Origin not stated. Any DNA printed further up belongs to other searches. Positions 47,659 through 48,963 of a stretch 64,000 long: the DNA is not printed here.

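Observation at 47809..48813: YchF homologue with apparently degenerate nucleotide-binding motifs, translationally coupled into a sucC-sucD-X-hutI operon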

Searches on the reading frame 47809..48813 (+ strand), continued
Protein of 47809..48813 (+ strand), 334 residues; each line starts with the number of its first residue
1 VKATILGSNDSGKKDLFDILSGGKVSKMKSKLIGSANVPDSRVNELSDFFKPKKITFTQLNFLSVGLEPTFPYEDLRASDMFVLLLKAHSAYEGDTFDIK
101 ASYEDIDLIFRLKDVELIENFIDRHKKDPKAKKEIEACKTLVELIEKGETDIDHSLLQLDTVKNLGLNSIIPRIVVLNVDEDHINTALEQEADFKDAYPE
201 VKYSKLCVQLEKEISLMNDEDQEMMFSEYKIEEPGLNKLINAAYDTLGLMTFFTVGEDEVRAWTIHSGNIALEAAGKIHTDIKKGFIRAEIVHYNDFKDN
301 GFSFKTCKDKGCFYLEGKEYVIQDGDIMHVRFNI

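Call 58: find_homologous_proteins(query=L088:10001-11032:+, max_evalue=1e-40)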
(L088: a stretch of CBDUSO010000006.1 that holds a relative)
Query L088:10001-11032:+ (344 aa): 7381 proteins with E <= 1e-40 among 8000 candidates; the best 120 are listed.
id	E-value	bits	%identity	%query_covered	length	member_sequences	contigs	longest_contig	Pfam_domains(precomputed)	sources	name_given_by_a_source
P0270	4.0e-222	754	99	100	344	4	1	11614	PF06071.20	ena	-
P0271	5.7e-174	596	75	100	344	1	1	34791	PF06071.20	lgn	-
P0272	2.4e-166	571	72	100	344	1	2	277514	PF06071.20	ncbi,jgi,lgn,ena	jgi:ribosome-binding ATPase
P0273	2.2e-157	541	70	100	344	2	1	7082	PF01926.30,PF06071.20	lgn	-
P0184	9.6e-136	470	61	100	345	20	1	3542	PF01926.30,PF06071.20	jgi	-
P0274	7.0e-131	454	59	100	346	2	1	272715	PF01926.30,PF06071.20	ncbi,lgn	-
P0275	8.8e-131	454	60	100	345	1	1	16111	PF01926.30,PF06071.20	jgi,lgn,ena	-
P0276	1.2e-127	443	57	100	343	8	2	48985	PF01926.30,PF06071.20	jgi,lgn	jgi:hypothetical protein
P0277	8.0e-126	437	57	100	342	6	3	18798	PF01926.30,PF06071.20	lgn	-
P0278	3.3e-125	435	56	100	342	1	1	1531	PF01926.30,PF06071.20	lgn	-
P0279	9.4e-125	434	56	100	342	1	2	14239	PF01926.30,PF06071.20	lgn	-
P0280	2.3e-124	433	56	100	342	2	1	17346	PF01926.30,PF06071.20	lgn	-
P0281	1.2e-123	430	56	100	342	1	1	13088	PF01926.30,PF06071.20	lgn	-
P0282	1.2e-123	430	55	100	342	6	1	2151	PF01926.30,PF06071.20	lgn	-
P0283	6.2e-123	428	55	100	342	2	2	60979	PF01926.30,PF06071.20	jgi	jgi:GTP-binding protein YchF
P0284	4.1e-72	261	42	99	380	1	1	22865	PF01926.30,PF06071.20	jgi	jgi:ribosome-binding ATPase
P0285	1.7e-69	252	43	100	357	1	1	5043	PF01926.30,PF06071.20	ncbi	-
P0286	1.9e-69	252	43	100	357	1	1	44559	PF01926.30,PF06071.20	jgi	-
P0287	3.3e-69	251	55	65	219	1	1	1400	PF06071.20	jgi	jgi:hypothetical protein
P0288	3.6e-69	251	42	100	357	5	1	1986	PF01926.30,PF06071.20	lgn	-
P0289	4.3e-69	251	42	100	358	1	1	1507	PF01926.30,PF06071.20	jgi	jgi:GTP-binding protein YchF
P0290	6.6e-69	250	41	99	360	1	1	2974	PF02824.28,PF01926.30,PF06071.20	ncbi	-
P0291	1.3e-68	249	42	100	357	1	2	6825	PF01926.30,PF06071.20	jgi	jgi:GTP-binding protein YchF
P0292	1.4e-68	249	41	100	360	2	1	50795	PF01926.30,PF06071.20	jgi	jgi:ribosome-binding ATPase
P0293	9.1e-68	247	41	100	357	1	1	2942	PF01926.30,PF06071.20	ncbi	-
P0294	1.9e-67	246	42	100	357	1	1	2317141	PF01926.30,PF06071.20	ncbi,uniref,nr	ncbi:ribosome-binding ATPase [Thermotomaculum hydrothermale]|uniref:Ribosome-binding ATPase n=1 Tax=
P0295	2.1e-67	245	44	100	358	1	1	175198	PF01926.30,PF06071.20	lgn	-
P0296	2.1e-67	245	42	100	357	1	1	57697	PF01926.30,PF06071.20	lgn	-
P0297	4.3e-67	244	40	99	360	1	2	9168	PF01926.30,PF06071.20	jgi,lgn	-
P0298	4.5e-67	244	42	100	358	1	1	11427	PF01926.30,PF06071.20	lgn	-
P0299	5.3e-67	244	40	100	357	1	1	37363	PF01926.30,PF06071.20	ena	-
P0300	5.4e-67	244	41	100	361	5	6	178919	PF01926.30,PF06071.20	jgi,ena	jgi:GTP-binding protein YchF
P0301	6.2e-67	244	41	100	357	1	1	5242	PF01926.30,PF06071.20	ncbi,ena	-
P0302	6.2e-67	244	41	100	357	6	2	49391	PF01926.30,PF06071.20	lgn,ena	-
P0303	7.1e-67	244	42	100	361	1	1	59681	PF01926.30,PF06071.20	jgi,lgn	jgi:hypothetical protein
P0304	7.1e-67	244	41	100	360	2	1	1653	PF01926.30,PF06071.20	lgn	-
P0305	9.6e-67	243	40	99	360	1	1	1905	PF01926.30,PF06071.20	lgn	-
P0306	1.0e-66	243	40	99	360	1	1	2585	PF01926.30,PF06071.20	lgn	-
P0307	1.1e-66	243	40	100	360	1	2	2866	PF01926.30,PF06071.20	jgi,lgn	-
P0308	1.1e-66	243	41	100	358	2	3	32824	PF01926.30,PF06071.20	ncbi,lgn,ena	-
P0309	1.2e-66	243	40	99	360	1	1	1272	PF01926.30,PF06071.20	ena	-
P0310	1.3e-66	243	41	99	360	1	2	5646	PF01926.30,PF06071.20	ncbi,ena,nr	ncbi:ribosome-binding ATPase YchF [bacterium BMS3Abin03]|nr:ribosome-binding ATPase YchF [bacterium 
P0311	1.3e-66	243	41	100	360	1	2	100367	PF01926.30,PF06071.20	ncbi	-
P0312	1.4e-66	243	41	100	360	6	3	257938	PF01926.30,PF06071.20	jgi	jgi:GTP-binding protein YchF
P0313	1.6e-66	243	41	100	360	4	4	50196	PF01926.30,PF06071.20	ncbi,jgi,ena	jgi:GTP-binding protein YchF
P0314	1.6e-66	243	41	100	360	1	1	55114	PF01926.30,PF06071.20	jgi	jgi:ribosome-binding ATPase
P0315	1.6e-66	243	40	99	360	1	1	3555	PF01926.30,PF06071.20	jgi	jgi:GTP-binding protein YchF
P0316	1.6e-66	243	41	99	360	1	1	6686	PF01926.30,PF06071.20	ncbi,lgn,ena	-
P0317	2.0e-66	242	41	100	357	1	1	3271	PF01926.30,PF06071.20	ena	-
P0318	2.2e-66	242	39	99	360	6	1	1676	PF01926.30,PF06071.20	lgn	-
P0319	2.5e-66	242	41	99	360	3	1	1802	PF01926.30,PF06071.20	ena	-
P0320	2.8e-66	242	40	100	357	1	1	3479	PF01926.30,PF06071.20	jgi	-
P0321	3.3e-66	242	41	99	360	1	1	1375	PF01926.30,PF06071.20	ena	-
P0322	3.4e-66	241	41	100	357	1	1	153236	PF01926.30,PF06071.20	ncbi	-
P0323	3.8e-66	241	40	100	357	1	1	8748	PF01926.30,PF06071.20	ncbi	-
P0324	3.8e-66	241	41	99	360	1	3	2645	PF01926.30,PF06071.20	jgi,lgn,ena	-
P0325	4.5e-66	241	39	99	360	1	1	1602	PF01926.30,PF06071.20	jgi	-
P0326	4.6e-66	241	41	99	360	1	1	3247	PF01926.30,PF06071.20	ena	-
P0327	4.8e-66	241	42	99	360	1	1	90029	PF01926.30,PF06071.20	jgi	jgi:ribosome-binding ATPase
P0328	5.8e-66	241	41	100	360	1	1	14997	PF01926.30,PF06071.20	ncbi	-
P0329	5.9e-66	241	42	100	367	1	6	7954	PF06071.20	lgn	-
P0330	6.2e-66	241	40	100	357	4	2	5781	PF01926.30,PF06071.20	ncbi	-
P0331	7.9e-66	240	40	100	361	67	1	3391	PF01926.30,PF06071.20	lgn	-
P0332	8.4e-66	240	40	100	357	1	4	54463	PF01926.30,PF06071.20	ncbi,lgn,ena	-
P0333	8.9e-66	240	41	100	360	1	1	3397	PF01926.30,PF06071.20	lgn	-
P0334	9.2e-66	240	39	100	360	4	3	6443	PF01926.30,PF06071.20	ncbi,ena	-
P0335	9.3e-66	240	41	100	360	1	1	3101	PF01926.30,PF06071.20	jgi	-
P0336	9.6e-66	240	41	100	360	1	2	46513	PF01926.30,PF06071.20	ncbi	-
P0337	1.2e-65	240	41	100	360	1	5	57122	PF01926.30,PF06071.20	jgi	jgi:ribosome-binding ATPase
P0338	1.2e-65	240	41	100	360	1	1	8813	PF01926.30,PF06071.20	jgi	jgi:ribosome-binding ATPase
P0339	1.2e-65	240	40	100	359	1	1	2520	PF01926.30,PF06071.20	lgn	-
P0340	1.3e-65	240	41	100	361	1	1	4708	PF01926.30,PF06071.20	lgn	-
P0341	1.5e-65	239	41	100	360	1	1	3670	PF01926.30,PF06071.20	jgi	jgi:GTP-binding protein YchF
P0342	1.5e-65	239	41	100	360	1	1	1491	PF01926.30,PF06071.20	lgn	-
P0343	1.6e-65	239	41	100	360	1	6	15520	PF01926.30,PF06071.20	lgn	-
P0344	1.7e-65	239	41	100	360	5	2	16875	PF01926.30,PF06071.20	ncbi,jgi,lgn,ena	jgi:GTP-binding protein YchF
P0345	1.7e-65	239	40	99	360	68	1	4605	PF01926.30,PF06071.20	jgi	jgi:GTP-binding protein YchF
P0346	1.9e-65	239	40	100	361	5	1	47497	PF01926.30,PF06071.20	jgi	jgi:ribosome-binding ATPase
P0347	2.1e-65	239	41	100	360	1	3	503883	PF01926.30,PF06071.20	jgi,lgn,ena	-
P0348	2.1e-65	239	43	100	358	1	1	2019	PF01926.30,PF06071.20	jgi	jgi:GTP-binding protein YchF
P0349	2.3e-65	239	41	100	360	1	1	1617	PF01926.30,PF06071.20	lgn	-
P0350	2.3e-65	239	41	100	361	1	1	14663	PF01926.30,PF06071.20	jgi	jgi:GTP-binding protein YchF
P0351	2.4e-65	239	41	100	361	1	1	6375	PF01926.30,PF06071.20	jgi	jgi:GTP-binding protein YchF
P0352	2.7e-65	239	41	100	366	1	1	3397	PF01926.30,PF06071.20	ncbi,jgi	jgi:GTP-binding protein YchF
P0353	3.0e-65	238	42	100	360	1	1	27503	PF01926.30,PF06071.20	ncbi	-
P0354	3.0e-65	238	40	99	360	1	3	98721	PF01926.30,PF06071.20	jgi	jgi:GTP-binding protein YchF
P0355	3.2e-65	238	40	100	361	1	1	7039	PF01926.30,PF06071.20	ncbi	-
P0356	3.2e-65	238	41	99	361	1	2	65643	PF01926.30,PF06071.20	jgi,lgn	jgi:hypothetical protein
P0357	3.2e-65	238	40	100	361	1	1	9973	PF01926.30,PF06071.20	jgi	jgi:GTP-binding protein YchF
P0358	3.5e-65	238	42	99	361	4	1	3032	PF01926.30,PF06071.20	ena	-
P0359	3.5e-65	238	41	100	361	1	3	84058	PF01926.30,PF06071.20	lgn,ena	-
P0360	3.5e-65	238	42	100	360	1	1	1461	PF01926.30,PF06071.20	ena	-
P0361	3.7e-65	238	40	100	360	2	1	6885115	PF01926.30,PF06071.20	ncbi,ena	-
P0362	4.2e-65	238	40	100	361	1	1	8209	PF01926.30,PF06071.20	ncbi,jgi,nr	ncbi:MAG: redox-regulated ATPase YchF [Ignavibacteriae bacterium]|nr:MAG: redox-regulated ATPase Ych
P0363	4.3e-65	238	41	100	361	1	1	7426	PF01926.30,PF06071.20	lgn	-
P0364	5.1e-65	238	41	99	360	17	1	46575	PF01926.30,PF06071.20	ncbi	-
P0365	5.3e-65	238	41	100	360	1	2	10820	PF01926.30,PF06071.20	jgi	jgi:GTP-binding protein YchF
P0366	5.7e-65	237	41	100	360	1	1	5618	PF01926.30,PF06071.20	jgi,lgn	-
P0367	5.8e-65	237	40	100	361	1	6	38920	PF01926.30,PF06071.20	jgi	jgi:GTP-binding protein YchF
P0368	5.8e-65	237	40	100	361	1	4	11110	PF01926.30,PF06071.20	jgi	jgi:GTP-binding protein YchF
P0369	6.1e-65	237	40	100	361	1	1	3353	PF01926.30,PF06071.20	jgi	jgi:GTP-binding protein YchF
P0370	6.2e-65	237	41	100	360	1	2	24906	PF01926.30,PF06071.20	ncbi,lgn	-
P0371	7.0e-65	237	41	100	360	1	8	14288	PF01926.30,PF06071.20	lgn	-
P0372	7.9e-65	237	40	100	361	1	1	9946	PF01926.30,PF06071.20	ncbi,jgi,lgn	-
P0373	8.1e-65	237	41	100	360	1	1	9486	PF01926.30,PF06071.20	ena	-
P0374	8.1e-65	237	41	100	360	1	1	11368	PF01926.30,PF06071.20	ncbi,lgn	-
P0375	9.2e-65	237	40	100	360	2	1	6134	PF01926.30,PF06071.20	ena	-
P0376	9.9e-65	237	39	100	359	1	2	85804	PF01926.30,PF06071.20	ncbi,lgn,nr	ncbi:MAG TPA: redox-regulated ATPase YchF [Ignavibacteriaceae bacterium]|nr:redox-regulated ATPase Y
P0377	1.0e-64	237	41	100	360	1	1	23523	PF01926.30,PF06071.20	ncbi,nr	ncbi:MAG: redox-regulated ATPase YchF [Ignavibacteriaceae bacterium]|nr:redox-regulated ATPase YchF 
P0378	1.0e-64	237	41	99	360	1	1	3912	PF01926.30,PF06071.20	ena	-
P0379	1.1e-64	237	39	99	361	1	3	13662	PF01926.30,PF06071.20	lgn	-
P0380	1.1e-64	237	42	100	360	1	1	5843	PF01926.30,PF06071.20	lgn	-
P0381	1.1e-64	236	42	100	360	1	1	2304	PF01926.30,PF06071.20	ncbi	-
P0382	1.1e-64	236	41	100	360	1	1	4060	PF01926.30,PF06071.20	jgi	jgi:ribosome-binding ATPase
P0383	1.2e-64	236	40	100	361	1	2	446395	PF01926.30,PF06071.20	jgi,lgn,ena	-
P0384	1.2e-64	236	42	100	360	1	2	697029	PF01926.30,PF06071.20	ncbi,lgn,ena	-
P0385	1.3e-64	236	41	100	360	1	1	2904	PF01926.30,PF06071.20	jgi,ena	-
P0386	1.3e-64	236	39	100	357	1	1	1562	PF01926.30,PF06071.20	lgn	-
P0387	1.4e-64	236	41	100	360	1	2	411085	PF01926.30,PF06071.20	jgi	jgi:GTP-binding protein YchF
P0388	1.6e-64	236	41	100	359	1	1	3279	PF01926.30,PF06071.20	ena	-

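Call 61: list_cluster_members(proteins=[P0017, P0004, P0002, P0020, P0272, P0274])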
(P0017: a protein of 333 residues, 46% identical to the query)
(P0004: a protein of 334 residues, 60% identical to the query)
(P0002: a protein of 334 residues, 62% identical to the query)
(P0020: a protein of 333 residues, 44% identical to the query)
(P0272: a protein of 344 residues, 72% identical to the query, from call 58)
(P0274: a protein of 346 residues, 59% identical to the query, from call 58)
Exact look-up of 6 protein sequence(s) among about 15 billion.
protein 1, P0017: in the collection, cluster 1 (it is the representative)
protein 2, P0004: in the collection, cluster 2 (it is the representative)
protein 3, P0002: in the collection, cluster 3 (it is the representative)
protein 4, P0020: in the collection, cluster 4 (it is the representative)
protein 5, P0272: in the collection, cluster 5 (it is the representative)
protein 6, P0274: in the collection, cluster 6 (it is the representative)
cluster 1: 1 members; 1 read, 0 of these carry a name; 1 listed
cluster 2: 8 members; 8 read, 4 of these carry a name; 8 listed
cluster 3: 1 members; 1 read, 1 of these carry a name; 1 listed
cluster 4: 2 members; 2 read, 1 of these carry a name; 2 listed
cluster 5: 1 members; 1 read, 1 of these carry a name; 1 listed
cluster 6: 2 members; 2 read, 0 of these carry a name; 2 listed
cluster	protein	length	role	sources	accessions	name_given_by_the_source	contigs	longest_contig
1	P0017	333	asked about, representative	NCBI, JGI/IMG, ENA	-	-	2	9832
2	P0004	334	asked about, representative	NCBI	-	-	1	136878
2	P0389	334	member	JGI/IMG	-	ribosome-binding ATPase YchF (GTP1/OBG family)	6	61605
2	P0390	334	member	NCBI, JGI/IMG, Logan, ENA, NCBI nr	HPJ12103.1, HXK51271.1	MAG TPA: DUF933 domain-containing protein [Caldisericia bacterium] | DUF933 domain-containing protein [Caldisericia bacterium]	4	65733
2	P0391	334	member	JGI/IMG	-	hypothetical protein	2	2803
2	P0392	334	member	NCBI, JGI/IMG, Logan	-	ribosome-binding ATPase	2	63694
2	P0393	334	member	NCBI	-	-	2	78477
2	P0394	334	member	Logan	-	-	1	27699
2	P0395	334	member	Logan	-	-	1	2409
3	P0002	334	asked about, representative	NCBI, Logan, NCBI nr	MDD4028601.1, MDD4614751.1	MAG: DUF933 domain-containing protein [Caldisericia bacterium] | DUF933 domain-containing protein [Caldisericia bacterium]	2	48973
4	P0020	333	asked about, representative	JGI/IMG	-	ribosome-binding ATPase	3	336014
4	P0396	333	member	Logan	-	-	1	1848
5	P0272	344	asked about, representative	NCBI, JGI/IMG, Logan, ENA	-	ribosome-binding ATPase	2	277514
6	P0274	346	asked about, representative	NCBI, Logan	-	-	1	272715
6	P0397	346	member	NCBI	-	-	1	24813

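Call 63: list_cluster_members(proteins=[window:47809-48810:+, P0398])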
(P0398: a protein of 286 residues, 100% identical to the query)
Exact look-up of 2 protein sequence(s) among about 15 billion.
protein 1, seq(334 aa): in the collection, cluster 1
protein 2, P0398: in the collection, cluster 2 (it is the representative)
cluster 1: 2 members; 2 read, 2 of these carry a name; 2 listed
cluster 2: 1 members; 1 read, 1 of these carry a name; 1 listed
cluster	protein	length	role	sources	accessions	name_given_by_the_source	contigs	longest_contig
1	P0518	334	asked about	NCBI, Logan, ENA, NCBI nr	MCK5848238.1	MAG: DUF933 domain-containing protein [Caldisericia bacterium] | DUF933 domain-containing protein [Caldisericia bacterium]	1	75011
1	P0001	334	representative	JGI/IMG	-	ribosome-binding ATPase YchF (GTP1/OBG family)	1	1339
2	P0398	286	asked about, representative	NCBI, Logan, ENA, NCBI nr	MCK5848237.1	MAG: succinate--CoA ligase subunit alpha [Caldisericia bacterium] | succinate--CoA ligase subunit alpha [Caldisericia bacterium]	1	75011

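Call 71: find_encoding_contigs(protein=P0272, flank=6000, max_places=1)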
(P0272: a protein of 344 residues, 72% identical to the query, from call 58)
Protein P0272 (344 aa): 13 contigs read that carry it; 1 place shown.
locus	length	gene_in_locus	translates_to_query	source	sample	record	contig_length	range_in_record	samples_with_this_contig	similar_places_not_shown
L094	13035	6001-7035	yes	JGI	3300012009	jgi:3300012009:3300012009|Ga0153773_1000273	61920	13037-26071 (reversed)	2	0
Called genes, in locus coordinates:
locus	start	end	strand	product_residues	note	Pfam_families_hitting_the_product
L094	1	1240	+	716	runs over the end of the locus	PF00580:UvrD-helicase, PF01443:Viral_helicase1 (faint), PF13245:AAA_19, PF13361:UvrD_C, PF13538:UvrD_C_2, PF21196:PcrA_UvrD_tudor (weak)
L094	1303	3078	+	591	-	PF07833:Cu_amine_oxidN1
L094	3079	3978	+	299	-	PF01479:S4 (weak), PF00849:PseudoU_synth_2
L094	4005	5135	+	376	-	PF08442:ATP-grasp_2, PF13549:ATP-grasp_5, PF24948:Citrate_synth_N, PF00549:Ligase_CoA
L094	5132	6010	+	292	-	PF02629:CoA_binding, PF13380:CoA_binding_2 (weak), PF13607:Succ_CoA_lig, PF00549:Ligase_CoA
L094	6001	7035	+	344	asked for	PF06071:YchF-GTPase_C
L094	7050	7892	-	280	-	-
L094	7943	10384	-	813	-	PF00133:tRNA-synt_1, PF01406:tRNA-synt_1e (faint), PF09334:tRNA-synt_1g, PF13603:tRNA-synt_1_2, PF00133:tRNA-synt_1, PF09334:tRNA-synt_1g (weak), PF08264:Anticodon_1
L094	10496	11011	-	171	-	PF04191:PEMT (weak)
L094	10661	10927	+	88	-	-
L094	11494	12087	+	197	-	PF03602:Cons_hypoth95, PF09445:Methyltransf_15 (weak)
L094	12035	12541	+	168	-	PF01467:CTP_transf_like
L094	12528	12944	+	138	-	-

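Call 72: find_encoding_contigs(protein=P0274, flank=6000, max_places=1)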
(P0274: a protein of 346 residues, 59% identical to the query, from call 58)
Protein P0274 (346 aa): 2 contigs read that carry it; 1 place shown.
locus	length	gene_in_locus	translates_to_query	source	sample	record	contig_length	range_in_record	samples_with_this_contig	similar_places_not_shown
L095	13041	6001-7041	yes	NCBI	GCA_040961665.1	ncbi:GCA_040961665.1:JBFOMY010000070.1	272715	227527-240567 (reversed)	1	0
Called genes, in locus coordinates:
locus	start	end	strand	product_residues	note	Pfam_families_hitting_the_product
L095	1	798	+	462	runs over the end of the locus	PF03979:Sigma70_r1_1, PF00140:Sigma70_r1_2, PF04542:Sigma70_r2, PF04539:Sigma70_r3, PF04545:Sigma70_r4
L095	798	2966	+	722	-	PF00580:UvrD-helicase, PF13245:AAA_19, PF13604:AAA_30 (faint), PF01443:Viral_helicase1 (faint), PF13361:UvrD_C, PF13538:UvrD_C_2, PF21196:PcrA_UvrD_tudor (faint)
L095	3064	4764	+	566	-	PF07833:Cu_amine_oxidN1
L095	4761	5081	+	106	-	PF03091:CutA1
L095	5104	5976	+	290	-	PF01479:S4 (weak), PF00849:PseudoU_synth_2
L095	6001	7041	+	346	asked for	PF01926:MMR_HSR1 (weak), PF06071:YchF-GTPase_C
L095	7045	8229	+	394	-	-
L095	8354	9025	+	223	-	PF02525:Flavodoxin_2, PF03358:FMN_red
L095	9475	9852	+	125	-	-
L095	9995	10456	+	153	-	-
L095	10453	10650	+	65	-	-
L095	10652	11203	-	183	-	-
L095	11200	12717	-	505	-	PF02386:TrkH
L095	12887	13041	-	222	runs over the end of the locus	PF02254:TrkA_N, PF13241:NAD_binding_7 (faint), PF13460:NAD_binding_10 (weak), PF02080:TrkA_C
